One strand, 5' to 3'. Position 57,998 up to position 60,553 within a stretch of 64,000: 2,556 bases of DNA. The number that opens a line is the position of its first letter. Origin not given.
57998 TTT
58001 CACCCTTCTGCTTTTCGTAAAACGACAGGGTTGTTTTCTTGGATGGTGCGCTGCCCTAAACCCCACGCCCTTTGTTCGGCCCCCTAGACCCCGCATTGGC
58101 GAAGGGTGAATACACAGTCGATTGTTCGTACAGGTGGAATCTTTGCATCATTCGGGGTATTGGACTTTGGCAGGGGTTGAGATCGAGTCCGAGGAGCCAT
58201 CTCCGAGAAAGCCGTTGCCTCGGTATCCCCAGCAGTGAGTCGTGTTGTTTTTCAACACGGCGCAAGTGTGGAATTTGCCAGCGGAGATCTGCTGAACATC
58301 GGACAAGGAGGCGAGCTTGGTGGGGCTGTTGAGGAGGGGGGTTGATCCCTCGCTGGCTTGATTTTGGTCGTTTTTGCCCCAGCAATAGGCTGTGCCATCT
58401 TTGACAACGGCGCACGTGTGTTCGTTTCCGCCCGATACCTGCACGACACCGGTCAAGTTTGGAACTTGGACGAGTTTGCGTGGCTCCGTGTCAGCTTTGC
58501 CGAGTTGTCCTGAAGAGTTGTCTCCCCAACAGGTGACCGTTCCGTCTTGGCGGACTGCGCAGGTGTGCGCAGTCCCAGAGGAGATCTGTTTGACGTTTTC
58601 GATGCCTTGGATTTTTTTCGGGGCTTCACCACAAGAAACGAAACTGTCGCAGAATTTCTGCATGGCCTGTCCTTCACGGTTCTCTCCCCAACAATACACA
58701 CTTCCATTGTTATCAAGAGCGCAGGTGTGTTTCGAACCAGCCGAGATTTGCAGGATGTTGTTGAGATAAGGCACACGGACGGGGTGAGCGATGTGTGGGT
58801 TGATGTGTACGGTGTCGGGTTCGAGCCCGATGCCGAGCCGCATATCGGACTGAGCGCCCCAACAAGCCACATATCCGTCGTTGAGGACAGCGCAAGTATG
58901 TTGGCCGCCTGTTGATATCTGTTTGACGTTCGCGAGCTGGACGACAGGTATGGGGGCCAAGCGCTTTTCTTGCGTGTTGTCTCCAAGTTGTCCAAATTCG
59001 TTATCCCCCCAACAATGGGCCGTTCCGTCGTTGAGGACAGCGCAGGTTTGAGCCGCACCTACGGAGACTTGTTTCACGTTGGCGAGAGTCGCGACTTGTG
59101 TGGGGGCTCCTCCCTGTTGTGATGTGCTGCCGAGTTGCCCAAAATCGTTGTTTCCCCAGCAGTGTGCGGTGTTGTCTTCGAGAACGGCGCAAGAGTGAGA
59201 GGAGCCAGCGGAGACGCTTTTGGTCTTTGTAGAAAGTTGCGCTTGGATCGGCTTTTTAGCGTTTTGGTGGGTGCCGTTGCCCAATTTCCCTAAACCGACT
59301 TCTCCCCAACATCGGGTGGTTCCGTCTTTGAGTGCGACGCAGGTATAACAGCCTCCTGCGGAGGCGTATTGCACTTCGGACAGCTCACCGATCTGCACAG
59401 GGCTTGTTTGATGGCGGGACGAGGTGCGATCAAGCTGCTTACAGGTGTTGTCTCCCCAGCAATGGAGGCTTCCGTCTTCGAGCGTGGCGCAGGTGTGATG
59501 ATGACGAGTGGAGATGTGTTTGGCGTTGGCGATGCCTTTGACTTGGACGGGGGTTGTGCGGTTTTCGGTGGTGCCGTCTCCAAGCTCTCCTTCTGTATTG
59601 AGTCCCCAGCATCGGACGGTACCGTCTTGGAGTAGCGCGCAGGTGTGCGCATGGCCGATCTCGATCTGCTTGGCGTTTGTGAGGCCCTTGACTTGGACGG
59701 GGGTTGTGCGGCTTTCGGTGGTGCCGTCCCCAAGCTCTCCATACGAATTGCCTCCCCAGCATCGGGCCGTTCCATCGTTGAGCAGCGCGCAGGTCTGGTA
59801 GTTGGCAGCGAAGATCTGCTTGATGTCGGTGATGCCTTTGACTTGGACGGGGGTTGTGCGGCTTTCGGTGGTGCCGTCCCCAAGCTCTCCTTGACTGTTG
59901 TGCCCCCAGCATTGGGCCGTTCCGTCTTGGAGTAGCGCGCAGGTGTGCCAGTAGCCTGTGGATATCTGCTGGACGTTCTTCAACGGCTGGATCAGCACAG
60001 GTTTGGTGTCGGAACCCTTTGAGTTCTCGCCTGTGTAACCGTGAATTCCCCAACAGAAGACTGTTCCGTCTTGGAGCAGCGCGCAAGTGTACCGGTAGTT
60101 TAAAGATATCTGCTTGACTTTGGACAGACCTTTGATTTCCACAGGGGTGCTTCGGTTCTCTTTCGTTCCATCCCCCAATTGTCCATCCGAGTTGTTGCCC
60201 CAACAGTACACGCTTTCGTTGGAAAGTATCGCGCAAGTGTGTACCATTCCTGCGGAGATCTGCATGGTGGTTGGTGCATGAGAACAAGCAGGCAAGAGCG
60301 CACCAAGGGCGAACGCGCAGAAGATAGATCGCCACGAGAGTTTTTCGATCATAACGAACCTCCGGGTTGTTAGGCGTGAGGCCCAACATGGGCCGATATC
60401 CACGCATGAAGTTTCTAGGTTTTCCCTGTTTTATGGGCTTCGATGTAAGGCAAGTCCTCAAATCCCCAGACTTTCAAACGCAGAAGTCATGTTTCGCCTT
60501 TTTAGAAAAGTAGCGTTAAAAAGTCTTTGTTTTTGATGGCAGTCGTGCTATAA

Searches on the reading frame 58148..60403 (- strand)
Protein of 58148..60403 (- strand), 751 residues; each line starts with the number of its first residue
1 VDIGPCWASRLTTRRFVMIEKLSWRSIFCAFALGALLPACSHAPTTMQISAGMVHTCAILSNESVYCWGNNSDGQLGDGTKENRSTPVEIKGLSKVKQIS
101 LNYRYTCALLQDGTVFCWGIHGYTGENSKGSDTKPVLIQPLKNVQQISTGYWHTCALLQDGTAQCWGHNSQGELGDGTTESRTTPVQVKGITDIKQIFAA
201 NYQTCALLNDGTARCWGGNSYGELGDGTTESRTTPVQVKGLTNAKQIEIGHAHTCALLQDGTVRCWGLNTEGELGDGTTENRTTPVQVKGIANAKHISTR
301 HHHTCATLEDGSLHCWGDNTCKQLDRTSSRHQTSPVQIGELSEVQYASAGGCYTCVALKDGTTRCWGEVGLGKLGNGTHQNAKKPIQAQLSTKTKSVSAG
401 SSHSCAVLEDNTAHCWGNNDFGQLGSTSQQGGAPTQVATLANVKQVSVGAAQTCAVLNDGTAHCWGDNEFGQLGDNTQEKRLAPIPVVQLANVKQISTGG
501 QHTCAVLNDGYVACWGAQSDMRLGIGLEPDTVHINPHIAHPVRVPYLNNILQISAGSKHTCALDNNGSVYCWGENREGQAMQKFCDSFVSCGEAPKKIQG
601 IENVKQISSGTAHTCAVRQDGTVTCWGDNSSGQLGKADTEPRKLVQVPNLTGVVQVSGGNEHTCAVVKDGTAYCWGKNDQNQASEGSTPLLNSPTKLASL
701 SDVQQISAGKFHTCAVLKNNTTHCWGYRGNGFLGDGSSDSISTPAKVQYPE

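Call 38: search_protein_families(library=pfam, proteins=[window:58148-60403:-], max_evalue=0.001)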
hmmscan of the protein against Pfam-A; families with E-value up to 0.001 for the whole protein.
window:58148-60403:- (751 aa): 4 families
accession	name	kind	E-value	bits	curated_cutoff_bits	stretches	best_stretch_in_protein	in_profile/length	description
PF25390.1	WD40_RLD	-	8.3e-163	542.3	150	3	45-355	32-362/363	RCC1-like domain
PF13540.12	RCC1_2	-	1.3e-121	394.2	22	13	551-579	2-30/30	Regulator of chromosome condensation (RCC1) repeat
PF00415.24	RCC1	-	3.9e-118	386.4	21.7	13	64-109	3-50/50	Regulator of chromosome condensation (RCC1) repeat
PF25384.1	Alsin_RLD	-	1.1e-13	51.7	100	0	651-707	275-332/405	Alsin RCC1-like domain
